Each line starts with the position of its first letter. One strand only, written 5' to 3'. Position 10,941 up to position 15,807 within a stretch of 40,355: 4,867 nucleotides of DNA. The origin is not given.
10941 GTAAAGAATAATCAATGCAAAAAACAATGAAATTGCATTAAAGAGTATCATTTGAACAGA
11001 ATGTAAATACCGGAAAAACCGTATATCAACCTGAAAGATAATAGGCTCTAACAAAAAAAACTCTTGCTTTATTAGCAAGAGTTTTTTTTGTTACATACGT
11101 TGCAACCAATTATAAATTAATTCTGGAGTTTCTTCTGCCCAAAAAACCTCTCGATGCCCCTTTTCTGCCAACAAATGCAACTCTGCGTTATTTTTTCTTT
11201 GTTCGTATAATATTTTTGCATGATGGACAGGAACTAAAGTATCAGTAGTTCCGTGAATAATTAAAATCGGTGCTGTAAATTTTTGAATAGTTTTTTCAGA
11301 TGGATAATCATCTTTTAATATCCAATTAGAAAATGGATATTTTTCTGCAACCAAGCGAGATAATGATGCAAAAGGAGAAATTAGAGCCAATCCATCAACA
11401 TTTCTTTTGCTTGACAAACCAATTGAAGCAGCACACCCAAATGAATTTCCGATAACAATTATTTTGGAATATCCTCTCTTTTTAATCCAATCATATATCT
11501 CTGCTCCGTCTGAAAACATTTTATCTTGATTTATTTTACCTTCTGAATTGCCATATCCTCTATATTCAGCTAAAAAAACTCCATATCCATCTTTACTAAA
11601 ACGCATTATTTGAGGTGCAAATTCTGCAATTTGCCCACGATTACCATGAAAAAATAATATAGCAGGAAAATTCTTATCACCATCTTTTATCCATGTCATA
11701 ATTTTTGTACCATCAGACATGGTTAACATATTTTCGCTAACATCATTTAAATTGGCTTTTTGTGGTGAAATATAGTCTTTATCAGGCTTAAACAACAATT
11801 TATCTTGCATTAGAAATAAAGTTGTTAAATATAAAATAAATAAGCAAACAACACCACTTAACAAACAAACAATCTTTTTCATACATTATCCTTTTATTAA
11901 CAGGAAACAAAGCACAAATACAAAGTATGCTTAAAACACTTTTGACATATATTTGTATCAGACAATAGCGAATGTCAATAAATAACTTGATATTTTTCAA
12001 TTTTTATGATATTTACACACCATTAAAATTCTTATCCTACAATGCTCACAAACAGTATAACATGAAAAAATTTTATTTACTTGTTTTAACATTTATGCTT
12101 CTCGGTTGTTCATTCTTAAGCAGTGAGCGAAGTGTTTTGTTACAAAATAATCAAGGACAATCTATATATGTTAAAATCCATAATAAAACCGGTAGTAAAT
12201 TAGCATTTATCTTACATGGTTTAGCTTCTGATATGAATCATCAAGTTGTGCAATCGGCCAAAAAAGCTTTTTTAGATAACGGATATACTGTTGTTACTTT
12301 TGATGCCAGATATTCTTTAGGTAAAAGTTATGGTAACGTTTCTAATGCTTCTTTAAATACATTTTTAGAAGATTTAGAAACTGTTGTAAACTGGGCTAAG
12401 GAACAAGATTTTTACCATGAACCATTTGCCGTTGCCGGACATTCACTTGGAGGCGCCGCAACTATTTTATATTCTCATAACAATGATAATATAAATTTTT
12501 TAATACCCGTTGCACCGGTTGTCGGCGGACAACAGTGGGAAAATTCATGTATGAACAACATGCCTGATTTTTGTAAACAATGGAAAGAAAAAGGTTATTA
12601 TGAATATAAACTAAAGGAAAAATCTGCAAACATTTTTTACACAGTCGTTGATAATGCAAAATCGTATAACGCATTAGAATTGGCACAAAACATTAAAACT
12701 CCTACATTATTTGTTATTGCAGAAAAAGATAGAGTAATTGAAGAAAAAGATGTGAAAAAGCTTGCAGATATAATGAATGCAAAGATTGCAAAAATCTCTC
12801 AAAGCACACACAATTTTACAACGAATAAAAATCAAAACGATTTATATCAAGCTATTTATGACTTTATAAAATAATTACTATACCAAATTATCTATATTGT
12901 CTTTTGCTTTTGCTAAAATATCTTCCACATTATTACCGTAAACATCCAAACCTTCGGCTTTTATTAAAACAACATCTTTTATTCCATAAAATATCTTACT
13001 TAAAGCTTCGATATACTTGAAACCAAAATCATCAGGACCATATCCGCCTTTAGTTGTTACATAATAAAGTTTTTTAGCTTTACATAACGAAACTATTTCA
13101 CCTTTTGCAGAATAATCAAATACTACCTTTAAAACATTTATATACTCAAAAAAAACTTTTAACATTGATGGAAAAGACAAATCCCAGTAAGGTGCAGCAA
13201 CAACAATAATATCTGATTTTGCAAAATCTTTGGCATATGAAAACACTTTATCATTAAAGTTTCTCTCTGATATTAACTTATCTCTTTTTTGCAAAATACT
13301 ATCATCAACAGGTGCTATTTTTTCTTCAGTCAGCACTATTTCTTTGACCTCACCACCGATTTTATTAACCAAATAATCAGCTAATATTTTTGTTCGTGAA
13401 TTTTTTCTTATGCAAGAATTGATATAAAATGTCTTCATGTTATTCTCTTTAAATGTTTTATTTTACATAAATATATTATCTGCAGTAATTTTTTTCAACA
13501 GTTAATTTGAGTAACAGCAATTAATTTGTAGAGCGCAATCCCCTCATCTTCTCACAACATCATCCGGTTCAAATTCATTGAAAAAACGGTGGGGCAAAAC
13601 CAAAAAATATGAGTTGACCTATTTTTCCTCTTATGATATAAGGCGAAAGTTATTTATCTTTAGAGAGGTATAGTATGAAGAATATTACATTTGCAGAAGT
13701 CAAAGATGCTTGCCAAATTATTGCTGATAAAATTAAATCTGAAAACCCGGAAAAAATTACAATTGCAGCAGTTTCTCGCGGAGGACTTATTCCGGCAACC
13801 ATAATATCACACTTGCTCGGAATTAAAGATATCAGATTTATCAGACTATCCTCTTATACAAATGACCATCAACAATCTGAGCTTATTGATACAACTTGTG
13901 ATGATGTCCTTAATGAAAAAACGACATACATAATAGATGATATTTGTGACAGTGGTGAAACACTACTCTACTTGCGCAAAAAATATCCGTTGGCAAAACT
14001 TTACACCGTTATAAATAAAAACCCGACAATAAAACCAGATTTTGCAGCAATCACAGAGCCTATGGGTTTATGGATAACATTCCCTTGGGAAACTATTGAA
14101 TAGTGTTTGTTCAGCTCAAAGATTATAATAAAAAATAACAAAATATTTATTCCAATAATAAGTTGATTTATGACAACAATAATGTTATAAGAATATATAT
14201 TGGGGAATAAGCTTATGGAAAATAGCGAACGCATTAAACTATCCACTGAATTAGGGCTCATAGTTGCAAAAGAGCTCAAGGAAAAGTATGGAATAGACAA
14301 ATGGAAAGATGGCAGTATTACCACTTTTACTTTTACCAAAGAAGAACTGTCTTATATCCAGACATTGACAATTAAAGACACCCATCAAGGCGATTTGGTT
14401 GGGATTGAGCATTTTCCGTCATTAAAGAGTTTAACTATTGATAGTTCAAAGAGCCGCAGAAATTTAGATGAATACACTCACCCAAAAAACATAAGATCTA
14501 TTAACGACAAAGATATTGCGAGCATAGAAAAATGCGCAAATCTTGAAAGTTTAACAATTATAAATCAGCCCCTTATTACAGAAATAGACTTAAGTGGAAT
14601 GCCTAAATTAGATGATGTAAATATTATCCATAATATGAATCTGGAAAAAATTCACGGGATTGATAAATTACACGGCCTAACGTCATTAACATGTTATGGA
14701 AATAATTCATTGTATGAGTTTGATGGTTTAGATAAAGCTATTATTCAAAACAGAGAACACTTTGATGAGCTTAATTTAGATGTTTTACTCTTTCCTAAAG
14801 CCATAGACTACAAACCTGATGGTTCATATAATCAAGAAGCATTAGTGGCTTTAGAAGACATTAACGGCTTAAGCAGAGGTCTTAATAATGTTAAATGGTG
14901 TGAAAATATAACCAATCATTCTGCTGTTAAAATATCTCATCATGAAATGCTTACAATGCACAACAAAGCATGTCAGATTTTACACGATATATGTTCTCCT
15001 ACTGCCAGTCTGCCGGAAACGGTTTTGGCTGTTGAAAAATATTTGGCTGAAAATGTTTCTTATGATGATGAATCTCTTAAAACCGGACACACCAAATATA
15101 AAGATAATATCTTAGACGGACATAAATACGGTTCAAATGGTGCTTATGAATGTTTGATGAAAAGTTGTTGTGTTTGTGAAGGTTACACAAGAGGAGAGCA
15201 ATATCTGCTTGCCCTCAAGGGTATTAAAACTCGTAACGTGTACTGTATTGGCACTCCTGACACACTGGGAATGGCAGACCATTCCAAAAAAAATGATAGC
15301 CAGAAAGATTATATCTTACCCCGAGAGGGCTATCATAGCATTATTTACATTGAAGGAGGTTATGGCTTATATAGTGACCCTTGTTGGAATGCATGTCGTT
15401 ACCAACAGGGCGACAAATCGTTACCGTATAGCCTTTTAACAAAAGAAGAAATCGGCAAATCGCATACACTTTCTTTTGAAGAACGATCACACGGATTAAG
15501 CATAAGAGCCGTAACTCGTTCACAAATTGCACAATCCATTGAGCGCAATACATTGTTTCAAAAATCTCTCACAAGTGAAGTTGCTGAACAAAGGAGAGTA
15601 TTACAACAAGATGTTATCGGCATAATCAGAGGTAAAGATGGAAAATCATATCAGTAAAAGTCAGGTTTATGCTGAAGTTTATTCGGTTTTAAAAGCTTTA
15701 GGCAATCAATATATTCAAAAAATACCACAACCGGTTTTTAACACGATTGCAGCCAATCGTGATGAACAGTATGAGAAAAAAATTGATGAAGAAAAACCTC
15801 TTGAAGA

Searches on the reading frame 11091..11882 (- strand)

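Call 94: search_protein_families(library=pfam, proteins=[window:11091-11882:-], max_evalue=0.0001)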
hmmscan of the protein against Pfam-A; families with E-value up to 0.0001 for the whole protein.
window:11091-11882:- (263 aa): 5 families
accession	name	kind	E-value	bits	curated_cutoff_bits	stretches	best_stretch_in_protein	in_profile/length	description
PF12146.15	Hydrolase_4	-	3.7e-17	62.8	27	1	74-178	6-117/239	Serine aminopeptidase, S33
PF00561.26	Abhydrolase_1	-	3.2e-15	56.9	25.8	1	73-171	1-106/245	alpha/beta hydrolase fold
PF02129.25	Peptidase_S15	-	4.4e-10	40.1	23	1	67-186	14-140/262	X-Pro dipeptidyl-peptidase (S15 family)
PF12697.13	Abhydrolase_6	-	1.4e-05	26.4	26.3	0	75-173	1-97/217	Alpha/beta hydrolase family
PF20434.5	BD-FAE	-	1.5e-05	25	26.8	0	198-227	184-213/215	BD-FAE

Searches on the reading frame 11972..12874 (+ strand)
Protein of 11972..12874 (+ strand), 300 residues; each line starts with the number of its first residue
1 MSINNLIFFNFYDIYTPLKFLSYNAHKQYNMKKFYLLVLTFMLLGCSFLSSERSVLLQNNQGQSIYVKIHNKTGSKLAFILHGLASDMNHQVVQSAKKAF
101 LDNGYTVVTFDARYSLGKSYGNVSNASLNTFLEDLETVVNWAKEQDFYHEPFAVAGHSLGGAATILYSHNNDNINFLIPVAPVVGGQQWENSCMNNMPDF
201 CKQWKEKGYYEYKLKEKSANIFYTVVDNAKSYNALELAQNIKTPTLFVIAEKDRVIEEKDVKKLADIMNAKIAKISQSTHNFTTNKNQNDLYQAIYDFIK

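Call 94: search_protein_families(library=pfam, proteins=[window:11972-12874:+], max_evalue=0.0001)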
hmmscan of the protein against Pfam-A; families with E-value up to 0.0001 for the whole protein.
window:11972-12874:+ (300 aa): 10 families
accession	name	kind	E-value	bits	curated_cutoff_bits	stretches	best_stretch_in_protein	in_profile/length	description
PF12146.15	Hydrolase_4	-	6.2e-18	65.4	27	1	78-214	7-139/239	Serine aminopeptidase, S33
PF20408.4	Abhydrolase_11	-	8.4e-09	35.9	27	0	80-168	7-94/193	Alpha/beta hydrolase domain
PF00326.27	Peptidase_S9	-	2.2e-08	34.3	22.6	1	97-300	6-207/213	Prolyl oligopeptidase family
PF00561.26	Abhydrolase_1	-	3.9e-07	30.4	25.8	0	80-181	5-101/245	alpha/beta hydrolase fold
PF01738.24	DLH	-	7.8e-07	29.3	21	0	219-288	124-194/217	Dienelactone hydrolase family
PF02129.25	Peptidase_S15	-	1.3e-06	28.7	23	1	94-190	40-139/262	X-Pro dipeptidyl-peptidase (S15 family)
PF12740.14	PETase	-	1.4e-05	25.1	28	0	103-191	80-166/263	PET hydrolase-like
PF02273.21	Acyl_transf_2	-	1.9e-05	24.5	20.3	1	79-275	34-228/294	Acyl transferase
PF03959.19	FSH1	-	4.9e-05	23.5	21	0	232-273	150-192/211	Serine hydrolase (FSH1)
PF12695.13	Abhydrolase_5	-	8e-05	22.9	27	0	150-180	57-87/164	Alpha/beta hydrolase family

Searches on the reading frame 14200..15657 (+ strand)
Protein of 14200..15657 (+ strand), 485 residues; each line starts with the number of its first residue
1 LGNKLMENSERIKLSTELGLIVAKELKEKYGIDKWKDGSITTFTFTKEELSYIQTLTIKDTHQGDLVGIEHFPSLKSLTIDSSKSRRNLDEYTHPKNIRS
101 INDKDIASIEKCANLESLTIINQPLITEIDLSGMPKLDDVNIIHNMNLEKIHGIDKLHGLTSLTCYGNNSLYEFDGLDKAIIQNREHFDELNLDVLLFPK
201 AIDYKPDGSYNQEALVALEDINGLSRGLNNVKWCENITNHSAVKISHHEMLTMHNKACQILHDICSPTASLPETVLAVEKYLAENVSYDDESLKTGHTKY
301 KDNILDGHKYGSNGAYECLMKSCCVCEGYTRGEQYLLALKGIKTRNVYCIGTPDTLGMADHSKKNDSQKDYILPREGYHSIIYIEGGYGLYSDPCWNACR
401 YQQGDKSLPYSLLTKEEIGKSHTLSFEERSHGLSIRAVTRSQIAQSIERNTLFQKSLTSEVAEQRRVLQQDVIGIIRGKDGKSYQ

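Call 94: search_protein_families(library=pfam, proteins=[window:14200-15657:+], max_evalue=0.0001)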
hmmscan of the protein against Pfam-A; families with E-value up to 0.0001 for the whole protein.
window:14200-15657:+ (485 aa): 1 family
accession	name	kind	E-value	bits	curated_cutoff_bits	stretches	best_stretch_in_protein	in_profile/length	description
PF23952.1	LRR_EndoS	-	5.6e-10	39.9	27.9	1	51-156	23-102/116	Endo-beta-N-acetylglucosaminidase EndoS LRR domain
